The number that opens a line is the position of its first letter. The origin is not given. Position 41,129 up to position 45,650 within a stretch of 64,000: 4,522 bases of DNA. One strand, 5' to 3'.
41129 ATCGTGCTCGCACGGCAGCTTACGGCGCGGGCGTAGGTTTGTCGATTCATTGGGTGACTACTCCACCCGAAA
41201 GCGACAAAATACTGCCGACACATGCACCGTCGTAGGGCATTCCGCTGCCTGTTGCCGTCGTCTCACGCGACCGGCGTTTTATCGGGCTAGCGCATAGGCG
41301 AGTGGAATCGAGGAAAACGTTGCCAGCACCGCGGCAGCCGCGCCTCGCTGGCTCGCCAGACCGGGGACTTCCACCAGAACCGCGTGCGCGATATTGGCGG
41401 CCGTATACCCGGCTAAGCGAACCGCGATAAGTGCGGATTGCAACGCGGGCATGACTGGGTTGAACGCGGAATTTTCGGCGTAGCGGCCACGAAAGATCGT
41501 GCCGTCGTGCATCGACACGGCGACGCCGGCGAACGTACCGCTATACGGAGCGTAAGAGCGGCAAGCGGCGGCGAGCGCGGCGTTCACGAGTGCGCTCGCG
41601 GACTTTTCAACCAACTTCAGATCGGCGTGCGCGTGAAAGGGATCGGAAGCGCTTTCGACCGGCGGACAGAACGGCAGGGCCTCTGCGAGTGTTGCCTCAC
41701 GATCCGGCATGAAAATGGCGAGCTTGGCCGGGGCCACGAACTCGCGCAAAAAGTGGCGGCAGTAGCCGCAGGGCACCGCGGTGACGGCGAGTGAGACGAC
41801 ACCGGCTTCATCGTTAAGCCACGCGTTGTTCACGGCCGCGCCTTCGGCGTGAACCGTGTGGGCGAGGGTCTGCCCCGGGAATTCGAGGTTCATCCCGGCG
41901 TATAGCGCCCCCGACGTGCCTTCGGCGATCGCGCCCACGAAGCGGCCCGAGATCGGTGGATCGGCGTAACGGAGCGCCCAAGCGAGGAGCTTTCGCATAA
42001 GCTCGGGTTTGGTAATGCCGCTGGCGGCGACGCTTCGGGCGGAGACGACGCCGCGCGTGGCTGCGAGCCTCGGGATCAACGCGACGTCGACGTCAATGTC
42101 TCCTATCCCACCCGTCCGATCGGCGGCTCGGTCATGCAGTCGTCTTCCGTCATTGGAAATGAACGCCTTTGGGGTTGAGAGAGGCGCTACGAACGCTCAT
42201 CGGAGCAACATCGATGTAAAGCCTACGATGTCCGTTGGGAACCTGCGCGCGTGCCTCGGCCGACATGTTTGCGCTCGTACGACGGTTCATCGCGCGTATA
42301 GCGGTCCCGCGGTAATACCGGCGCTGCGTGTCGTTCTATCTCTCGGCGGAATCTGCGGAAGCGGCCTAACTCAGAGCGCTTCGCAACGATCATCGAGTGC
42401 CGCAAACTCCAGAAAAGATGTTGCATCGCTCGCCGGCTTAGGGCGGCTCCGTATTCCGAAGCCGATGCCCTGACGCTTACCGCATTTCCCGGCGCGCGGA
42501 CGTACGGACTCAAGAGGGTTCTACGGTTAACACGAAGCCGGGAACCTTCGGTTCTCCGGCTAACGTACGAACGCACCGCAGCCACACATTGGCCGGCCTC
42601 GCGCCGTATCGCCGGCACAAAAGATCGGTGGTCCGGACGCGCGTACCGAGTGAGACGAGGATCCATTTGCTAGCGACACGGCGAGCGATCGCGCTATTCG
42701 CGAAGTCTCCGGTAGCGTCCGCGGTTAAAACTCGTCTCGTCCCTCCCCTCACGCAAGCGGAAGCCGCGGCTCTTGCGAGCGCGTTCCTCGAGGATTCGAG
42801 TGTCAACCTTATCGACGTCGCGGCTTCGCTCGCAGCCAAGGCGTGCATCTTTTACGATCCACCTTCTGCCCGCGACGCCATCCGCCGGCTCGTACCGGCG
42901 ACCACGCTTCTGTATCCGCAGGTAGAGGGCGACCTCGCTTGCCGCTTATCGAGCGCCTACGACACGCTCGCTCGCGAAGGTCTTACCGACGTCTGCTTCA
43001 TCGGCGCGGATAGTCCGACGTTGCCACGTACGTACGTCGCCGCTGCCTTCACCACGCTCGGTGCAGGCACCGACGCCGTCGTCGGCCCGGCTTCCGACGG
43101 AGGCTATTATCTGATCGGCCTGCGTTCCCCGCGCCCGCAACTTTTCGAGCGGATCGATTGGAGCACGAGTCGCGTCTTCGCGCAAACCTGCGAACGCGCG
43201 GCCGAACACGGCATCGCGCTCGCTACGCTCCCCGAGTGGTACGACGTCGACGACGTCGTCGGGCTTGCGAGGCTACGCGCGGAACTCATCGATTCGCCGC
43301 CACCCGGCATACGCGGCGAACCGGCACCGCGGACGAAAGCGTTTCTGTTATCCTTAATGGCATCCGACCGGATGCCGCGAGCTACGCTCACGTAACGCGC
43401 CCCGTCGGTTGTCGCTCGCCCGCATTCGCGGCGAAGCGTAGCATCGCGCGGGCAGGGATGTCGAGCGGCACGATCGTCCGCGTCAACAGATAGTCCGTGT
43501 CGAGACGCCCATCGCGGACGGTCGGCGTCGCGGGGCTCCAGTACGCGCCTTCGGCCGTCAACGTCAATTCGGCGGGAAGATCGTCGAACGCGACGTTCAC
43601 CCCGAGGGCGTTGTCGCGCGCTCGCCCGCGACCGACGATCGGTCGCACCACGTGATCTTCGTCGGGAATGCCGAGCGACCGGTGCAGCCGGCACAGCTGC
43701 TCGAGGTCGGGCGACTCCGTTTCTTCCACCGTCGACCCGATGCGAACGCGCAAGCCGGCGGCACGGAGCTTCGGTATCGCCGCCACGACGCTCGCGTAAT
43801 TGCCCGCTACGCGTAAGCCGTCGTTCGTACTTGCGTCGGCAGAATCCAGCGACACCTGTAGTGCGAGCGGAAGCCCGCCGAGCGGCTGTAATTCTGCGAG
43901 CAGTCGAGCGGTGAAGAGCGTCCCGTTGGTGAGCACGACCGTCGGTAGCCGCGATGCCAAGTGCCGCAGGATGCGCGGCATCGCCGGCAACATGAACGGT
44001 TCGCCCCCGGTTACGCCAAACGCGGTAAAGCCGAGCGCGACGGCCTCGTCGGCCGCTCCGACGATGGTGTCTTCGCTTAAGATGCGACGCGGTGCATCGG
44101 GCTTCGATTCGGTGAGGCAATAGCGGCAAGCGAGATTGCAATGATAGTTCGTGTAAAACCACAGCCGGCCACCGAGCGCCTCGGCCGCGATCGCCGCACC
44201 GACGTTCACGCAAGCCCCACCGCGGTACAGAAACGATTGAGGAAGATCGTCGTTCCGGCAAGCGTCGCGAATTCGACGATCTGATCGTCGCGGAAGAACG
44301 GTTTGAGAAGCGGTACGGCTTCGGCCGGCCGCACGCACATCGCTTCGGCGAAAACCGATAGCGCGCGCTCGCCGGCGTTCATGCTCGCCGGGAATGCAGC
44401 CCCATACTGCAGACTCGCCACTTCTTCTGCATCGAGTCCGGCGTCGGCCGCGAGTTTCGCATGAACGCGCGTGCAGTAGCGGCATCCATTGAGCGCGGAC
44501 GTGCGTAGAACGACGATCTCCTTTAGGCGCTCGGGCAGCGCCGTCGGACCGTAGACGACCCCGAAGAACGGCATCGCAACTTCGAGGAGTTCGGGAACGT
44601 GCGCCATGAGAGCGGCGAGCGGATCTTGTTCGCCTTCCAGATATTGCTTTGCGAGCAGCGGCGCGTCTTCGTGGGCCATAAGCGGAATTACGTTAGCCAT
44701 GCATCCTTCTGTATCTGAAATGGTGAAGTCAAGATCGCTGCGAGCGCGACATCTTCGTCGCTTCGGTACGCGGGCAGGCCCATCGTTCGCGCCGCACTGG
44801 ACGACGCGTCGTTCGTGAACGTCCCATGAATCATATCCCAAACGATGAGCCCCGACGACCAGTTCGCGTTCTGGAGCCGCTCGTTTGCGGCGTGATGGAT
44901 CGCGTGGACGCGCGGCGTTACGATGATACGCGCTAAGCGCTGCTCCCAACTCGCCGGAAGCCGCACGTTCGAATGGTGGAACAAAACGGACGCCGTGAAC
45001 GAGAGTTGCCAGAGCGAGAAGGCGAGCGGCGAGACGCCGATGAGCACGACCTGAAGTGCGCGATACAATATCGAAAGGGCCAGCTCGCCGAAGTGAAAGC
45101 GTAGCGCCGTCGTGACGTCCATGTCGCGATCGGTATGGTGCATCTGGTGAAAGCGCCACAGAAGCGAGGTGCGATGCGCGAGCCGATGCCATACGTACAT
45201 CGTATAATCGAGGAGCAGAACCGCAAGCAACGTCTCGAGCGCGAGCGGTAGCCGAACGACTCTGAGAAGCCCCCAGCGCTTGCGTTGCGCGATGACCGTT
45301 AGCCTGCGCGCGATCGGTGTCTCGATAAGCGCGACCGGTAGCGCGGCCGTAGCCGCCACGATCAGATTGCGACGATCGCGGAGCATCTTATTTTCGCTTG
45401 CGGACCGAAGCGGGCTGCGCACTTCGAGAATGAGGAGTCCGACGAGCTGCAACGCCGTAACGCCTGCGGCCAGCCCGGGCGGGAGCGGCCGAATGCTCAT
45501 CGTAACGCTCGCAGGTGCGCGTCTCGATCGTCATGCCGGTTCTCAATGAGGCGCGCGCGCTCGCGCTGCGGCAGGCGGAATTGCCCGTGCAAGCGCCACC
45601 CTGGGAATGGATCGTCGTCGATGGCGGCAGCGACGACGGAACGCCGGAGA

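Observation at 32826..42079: Nine-gene operon coupling nucleoside salvage enzymes to a complete AtzD/AtzEG/AtzF-type ring-cleavage pathway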

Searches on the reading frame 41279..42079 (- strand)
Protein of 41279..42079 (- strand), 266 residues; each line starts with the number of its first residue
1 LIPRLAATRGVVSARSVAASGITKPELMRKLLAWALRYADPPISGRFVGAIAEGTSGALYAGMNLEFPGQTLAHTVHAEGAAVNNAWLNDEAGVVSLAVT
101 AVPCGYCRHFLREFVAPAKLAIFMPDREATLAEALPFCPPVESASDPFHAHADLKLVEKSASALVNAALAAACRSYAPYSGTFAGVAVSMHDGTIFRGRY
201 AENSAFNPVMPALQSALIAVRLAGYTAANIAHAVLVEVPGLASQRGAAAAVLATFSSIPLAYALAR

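Call 3: search_protein_families(library=pfam, proteins=[window:41279-42079:-])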
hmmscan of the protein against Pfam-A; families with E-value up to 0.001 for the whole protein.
window:41279-42079:- (266 aa): 2 families
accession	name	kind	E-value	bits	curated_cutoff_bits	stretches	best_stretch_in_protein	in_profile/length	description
PF08211.18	dCMP_cyt_deam_2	-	6.8e-27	94.7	25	1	154-239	34-119/130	Cytidine and deoxycytidylate deaminase zinc-binding region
PF00383.29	dCMP_cyt_deam_1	-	4.8e-14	52.5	25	1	26-115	6-94/102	Cytidine and deoxycytidylate deaminase zinc-binding region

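Call 4: search_protein_families(library=ncbifam, proteins=[window:41279-42079:-])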
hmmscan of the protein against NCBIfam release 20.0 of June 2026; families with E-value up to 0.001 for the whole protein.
window:41279-42079:- (266 aa): 5 families
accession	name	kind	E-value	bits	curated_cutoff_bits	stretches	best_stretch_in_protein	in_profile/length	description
NF006537.0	PRK09027.1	equivalog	2e-70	237.5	153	1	17-262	42-291/295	cytidine deaminase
TIGR01355.1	cyt_deam_dimer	equivalog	3.9e-56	190.4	275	1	17-261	14-278/283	cytidine deaminase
TIGR01354.1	cyt_deam_tetra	equivalog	4e-19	69.1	113.65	2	35-130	10-107/126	cytidine deaminase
NF004064.0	PRK05578.1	equivalog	7.6e-17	61.6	74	2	36-137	17-121/130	cytidine deaminase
NF009076.0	PRK12411.1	equivalog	1.6e-09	37.9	216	1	163-224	5-66/132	cytidine deaminase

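Call 50: find_homologous_proteins(query=window:41279-42079:-, max_evalue=1e-10)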
Query window:41279-42079:- (266 aa): 84 proteins with E <= 1e-10 among 8000 candidates.
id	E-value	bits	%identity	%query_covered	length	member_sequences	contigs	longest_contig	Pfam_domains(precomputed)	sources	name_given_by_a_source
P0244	2.1e-148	511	100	90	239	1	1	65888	PF00383.30,PF08211.19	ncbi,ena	-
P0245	1.1e-124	433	98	76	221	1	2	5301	PF00383.30,PF08211.19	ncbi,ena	-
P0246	1.2e-110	387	68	100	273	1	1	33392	PF00383.30,PF08211.19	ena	-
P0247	2.8e-91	324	63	100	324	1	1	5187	PF00383.30,PF08211.19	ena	-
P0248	2.9e-90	320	62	98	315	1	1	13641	PF00383.30,PF08211.19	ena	-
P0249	6.6e-89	316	61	100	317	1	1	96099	PF00383.30,PF08211.19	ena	-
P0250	1.4e-88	315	61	100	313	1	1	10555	PF00383.30,PF08211.19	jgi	jgi:cytidine deaminase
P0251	4.9e-87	310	62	97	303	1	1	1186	PF00383.30,PF08211.19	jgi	-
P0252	4.4e-86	307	64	91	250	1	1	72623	PF00383.30,PF08211.19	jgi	jgi:cytidine deaminase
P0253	8.3e-86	306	60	99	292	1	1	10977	PF00383.30,PF08211.19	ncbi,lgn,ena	-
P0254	7.3e-85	303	59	100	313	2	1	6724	PF00383.30,PF08211.19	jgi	jgi:cytidine deaminase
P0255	6.8e-84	299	61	100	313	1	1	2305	PF00383.30,PF08211.19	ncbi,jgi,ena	jgi:cytidine deaminase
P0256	1.0e-83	299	61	97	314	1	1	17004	PF00383.30,PF08211.19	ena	-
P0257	3.3e-83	297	58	100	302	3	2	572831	PF00383.30,PF08211.19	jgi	-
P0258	3.6e-83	297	61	96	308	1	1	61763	PF00383.30,PF08211.19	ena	-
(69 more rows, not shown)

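Call 51: find_encoding_contigs(protein=P0246, flank=10000, max_places=2)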
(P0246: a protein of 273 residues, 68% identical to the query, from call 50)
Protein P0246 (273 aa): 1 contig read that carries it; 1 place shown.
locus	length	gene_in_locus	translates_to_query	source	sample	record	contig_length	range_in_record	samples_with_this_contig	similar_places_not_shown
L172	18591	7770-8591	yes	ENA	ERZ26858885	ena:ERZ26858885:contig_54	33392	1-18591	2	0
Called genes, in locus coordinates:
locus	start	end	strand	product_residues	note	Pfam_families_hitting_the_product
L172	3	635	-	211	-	?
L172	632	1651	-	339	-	PF02653:BPD_transp_2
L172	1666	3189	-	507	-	PF00005:ABC_tran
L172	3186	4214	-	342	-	PF02608:Bmp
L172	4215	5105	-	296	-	PF05721:PhyH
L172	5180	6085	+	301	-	PF05721:PhyH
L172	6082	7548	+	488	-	PF01979:Amidohydro_1, PF07969:Amidohydro_3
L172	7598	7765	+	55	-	-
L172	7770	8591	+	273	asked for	PF00383:dCMP_cyt_deam_1, PF08211:dCMP_cyt_deam_2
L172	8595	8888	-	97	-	PF13620:CarboxypepD_reg, PF13715:CarbopepD_reg_2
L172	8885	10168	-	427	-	PF01590:GAF, PF13185:GAF_2, PF07228:SpoIIE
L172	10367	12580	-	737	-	PF03781:FGE-sulfatase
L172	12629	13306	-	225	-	PF00657:Lipase_GDSL, PF13472:Lipase_GDSL_2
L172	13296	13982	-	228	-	PF00005:ABC_tran, PF02463:SMC_N (faint), PF13304:AAA_21 (faint)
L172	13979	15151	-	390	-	PF12704:MacB_PCD, PF02687:FtsX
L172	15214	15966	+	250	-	-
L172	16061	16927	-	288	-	-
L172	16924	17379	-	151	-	-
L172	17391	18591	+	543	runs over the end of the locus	PF00135:COesterase, PF20434:BD-FAE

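Call 52: find_encoding_contigs(protein=P0249, flank=10000, max_places=2)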
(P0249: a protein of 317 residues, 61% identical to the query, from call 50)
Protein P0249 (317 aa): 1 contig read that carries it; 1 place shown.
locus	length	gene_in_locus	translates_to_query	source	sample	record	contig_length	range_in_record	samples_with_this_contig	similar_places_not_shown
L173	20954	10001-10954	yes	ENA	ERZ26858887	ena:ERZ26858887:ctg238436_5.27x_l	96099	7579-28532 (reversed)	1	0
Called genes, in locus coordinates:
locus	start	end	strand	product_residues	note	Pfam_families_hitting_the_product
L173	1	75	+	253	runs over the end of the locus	PF00005:ABC_tran, PF13304:AAA_21 (faint)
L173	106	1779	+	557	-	PF02470:MlaD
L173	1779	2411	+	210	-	PF01694:Rhomboid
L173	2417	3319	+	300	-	PF02558:ApbA, PF08546:ApbA_C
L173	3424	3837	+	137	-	PF00216:Bac_DNA_binding, PF18291:HU-HIG (weak), PF07382:HC2 (weak)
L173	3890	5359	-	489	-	PF00135:COesterase, PF20434:BD-FAE (weak)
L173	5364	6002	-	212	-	PF07883:Cupin_2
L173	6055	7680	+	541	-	PF00270:DEAD, PF04851:ResIII, PF18766:SWI2_SNF2 (weak)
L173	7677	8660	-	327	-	-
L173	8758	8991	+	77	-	-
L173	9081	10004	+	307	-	PF04227:Indigoidine_A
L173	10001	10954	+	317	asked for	PF00383:dCMP_cyt_deam_1 (weak), PF08211:dCMP_cyt_deam_2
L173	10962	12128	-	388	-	PF07690:MFS_1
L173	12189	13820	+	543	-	PF00342:PGI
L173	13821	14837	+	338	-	PF03446:NAD_binding_2, PF00393:6PGD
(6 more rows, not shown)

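Call 67: search_protein_families(library=pfam, proteins=[L172:6082-7548:+, L172:4215-5105:-], max_evalue=0.01)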
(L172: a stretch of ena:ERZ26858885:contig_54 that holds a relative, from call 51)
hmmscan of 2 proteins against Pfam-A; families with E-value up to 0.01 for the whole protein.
L172:6082-7548:+ (488 aa): 2 families
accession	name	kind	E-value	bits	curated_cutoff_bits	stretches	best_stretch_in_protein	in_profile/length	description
PF01979.26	Amidohydro_1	-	3.6e-42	145.3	25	1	58-427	2-345/345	Amidohydrolase family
PF07969.17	Amidohydro_3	-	5.7e-13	49.6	29.7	1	193-394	238-447/472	Amidohydrolase family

L172:4215-5105:- (296 aa): 1 family
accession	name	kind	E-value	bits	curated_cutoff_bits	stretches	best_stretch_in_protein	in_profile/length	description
PF05721.19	PhyH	-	1.3e-38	133.9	22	1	12-220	1-212/213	Phytanoyl-CoA dioxygenase (PhyH)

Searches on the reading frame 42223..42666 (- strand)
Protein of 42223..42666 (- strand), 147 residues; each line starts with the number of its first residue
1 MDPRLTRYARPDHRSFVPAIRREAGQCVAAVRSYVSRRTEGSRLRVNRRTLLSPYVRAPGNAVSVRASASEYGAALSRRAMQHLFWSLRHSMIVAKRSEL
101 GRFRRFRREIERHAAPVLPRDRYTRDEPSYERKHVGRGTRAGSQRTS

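Call 67: search_protein_families(library=pfam, proteins=[window:42223-42666:-], max_evalue=0.01)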
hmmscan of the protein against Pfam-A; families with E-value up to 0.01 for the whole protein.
window:42223-42666:- (147 aa): 0 families

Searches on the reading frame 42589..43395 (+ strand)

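Call 7: search_protein_families(library=pfam, proteins=[window:42589-43395:+], max_evalue=0.01)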
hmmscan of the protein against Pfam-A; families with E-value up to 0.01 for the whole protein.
window:42589-43395:+ (268 aa): 1 family
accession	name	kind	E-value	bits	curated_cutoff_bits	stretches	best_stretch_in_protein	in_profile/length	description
PF09837.15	DUF2064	-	2.4e-29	102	25.8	1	77-193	5-120/120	Uncharacterized protein conserved in bacteria (DUF2064)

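Call 75: search_protein_families(library=ncbifam, proteins=[window:42589-43395:+])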
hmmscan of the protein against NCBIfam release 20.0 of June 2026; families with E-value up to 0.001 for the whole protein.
window:42589-43395:+ (268 aa): 2 families
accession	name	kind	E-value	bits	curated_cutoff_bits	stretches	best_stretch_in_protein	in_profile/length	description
TIGR04282.1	glyco_like_cofC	hypoth_equivalog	2.5e-48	164.3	134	1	34-223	1-186/189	TIGR04282 family arsenosugar biosynthesis glycosyltransferase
TIGR03552.1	F420_cofC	equivalog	3.8e-05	23.4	105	1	45-229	11-187/196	2-phospho-L-lactate guanylyltransferase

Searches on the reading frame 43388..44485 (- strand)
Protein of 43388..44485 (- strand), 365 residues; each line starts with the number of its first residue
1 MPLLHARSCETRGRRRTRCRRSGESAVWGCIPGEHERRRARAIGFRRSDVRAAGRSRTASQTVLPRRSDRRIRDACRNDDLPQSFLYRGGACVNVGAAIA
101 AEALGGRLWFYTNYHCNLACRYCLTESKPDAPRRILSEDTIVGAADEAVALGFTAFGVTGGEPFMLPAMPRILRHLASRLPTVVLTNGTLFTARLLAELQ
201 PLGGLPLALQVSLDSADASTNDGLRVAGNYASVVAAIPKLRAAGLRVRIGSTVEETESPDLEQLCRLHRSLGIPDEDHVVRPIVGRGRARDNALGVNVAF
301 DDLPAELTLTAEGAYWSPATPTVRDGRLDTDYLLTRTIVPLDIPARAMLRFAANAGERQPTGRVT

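Call 7: search_protein_families(library=pfam, proteins=[window:43388-44485:-], max_evalue=0.01)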
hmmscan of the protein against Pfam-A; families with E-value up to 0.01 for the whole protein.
window:43388-44485:- (365 aa): 2 families
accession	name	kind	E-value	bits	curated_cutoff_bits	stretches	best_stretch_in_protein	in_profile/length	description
PF04055.27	Radical_SAM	-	3.2e-19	70.1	29.5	1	115-253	6-150/166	Radical SAM superfamily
PF13353.11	Fer4_12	-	0.0093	16.7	22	0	105-193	5-96/137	4Fe-4S single cluster domain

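Call 75: search_protein_families(library=ncbifam, proteins=[window:43388-44485:-])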
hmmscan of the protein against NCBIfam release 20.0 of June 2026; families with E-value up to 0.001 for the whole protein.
window:43388-44485:- (365 aa): 38 families (the best 25 are shown)
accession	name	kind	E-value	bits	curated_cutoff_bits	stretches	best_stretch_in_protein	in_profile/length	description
NF049973.1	radical_Rv1681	equivalog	1.2e-63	215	380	1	86-344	52-301/326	Rv1681 family radical SAM protein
TIGR04251.1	SCM_rSAM_ScmF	equivalog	3.5e-19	69.4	400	1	107-274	5-175/353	SynChlorMet cassette radical SAM/SPASM protein ScmF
TIGR04545.1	rSAM_ahbD_hemeb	equivalog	6.2e-17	62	500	1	114-291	8-183/339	heme b synthase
TIGR04055.1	rSAM_NirJ2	equivalog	2.8e-16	60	500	1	111-291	5-182/326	putative heme d1 biosynthesis radical SAM protein NirJ2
TIGR02666.1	moaA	equivalog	4e-15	55.6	284.05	1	115-268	19-180/336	GTP 3',8-cyclase MoaA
TIGR03470.1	HpnH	equivalog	1.7e-14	53.6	225.05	1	113-273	35-192/318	adenosyl-hopene transferase HpnH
TIGR04250.1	SCM_rSAM_ScmE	equivalog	2.6e-14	52.9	400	1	115-295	12-193/358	SynChlorMet cassette radical SAM/SPASM protein ScmE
TIGR03962.1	mycofact_rSAM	equivalog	4e-14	52.5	265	1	112-290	18-194/339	mycofactocin radical SAM maturase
TIGR02668.1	moaA_archaeal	equivalog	5.8e-14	51.8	325.25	1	113-266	17-171/303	GTP 3',8-cyclase MoaA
NF045574.1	sacti_mat_StsB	exception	1.7e-13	50.2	625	1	114-295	104-283/466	StsB family radical SAM/SPASM domain sactipeptide maturase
TIGR04053.2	TIGR04053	equivalog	1.6e-12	47.4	395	1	115-289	17-194/366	TIGR04053 family radical SAM/SPASM domain-containing protein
NF012164.0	AlbA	equivalog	7.4e-12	44.4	850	1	112-287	119-294/442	subtilosin maturase AlbA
TIGR04546.1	rSAM_ahbC_deAc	equivalog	1.1e-11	44.2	650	1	113-275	46-207/390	12,18-didecarboxysiroheme deacetylase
TIGR04051.1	rSAM_NirJ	equivalog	1.5e-11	43.9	515.45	1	115-273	11-168/354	heme d1 biosynthesis radical SAM protein NirJ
NF038283.1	viperin_w_prok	equivalog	4.7e-11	42.4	180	1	111-255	7-164/281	viperin family antiviral radical SAM protein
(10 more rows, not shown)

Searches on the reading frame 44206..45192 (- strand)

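Call 7: search_protein_families(library=pfam, proteins=[window:44206-45192:-], max_evalue=0.01)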
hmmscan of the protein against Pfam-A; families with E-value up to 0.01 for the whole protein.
window:44206-45192:- (328 aa): 1 family
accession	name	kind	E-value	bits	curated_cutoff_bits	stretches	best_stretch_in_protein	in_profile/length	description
PF02627.25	CMD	-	1.7e-15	57.2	23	1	200-282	1-83/84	Carboxymuconolactone decarboxylase family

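Call 75: search_protein_families(library=ncbifam, proteins=[window:44206-45192:-])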
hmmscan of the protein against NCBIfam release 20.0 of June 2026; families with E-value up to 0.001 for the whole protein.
window:44206-45192:- (328 aa): 6 families
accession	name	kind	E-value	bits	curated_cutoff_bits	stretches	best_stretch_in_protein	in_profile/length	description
TIGR00778.1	ahpD_dom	domain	2e-11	43.2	27.8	1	218-260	2-44/51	alkylhydroperoxidase AhpD family core domain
TIGR01926.1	peroxid_rel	subfamily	1.9e-09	37.5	81.8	1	195-325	35-171/178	peroxidase-related enzyme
NF053654.1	GroundWater_YciW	equivalog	1.7e-07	31.2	310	1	212-311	53-155/179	YciW-related (seleno)protein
NF041238.1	AhpD_rel_CFYUT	equivalog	1.3e-05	24.6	175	1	224-292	223-294/357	alkylhydroperoxidase-related (seleno)protein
TIGR04030.1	perox_Avi_7169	hypoth_equivalog_domain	1.5e-05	25.1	233.15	1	212-263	63-115/185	alkylhydroperoxidase domain protein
TIGR04169.1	perox_w_seleSAM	hypoth_equivalog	0.00054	20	120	0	194-260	14-80/109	arsenosugar biosynthesis-associated peroxidase-like protein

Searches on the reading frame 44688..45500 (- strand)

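Call 7: search_protein_families(library=pfam, proteins=[window:44688-45500:-], max_evalue=0.01)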
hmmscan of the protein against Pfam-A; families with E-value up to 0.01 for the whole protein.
window:44688-45500:- (270 aa): 1 family
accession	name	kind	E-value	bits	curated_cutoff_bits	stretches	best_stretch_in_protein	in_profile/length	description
PF04116.19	FA_hydroxylase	-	5.3e-26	92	31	1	91-227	2-132/132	Fatty acid hydroxylase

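Call 75: search_protein_families(library=ncbifam, proteins=[window:44688-45500:-])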
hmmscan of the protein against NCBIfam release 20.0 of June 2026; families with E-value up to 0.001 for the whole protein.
window:44688-45500:- (270 aa): 1 family
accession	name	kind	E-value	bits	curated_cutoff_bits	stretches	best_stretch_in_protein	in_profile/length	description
NF052566.1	OrLpdHdlsOlsERhiz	equivalog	1.7e-25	90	475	1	57-241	91-266/293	ornithine lipid hydroxylase OlsE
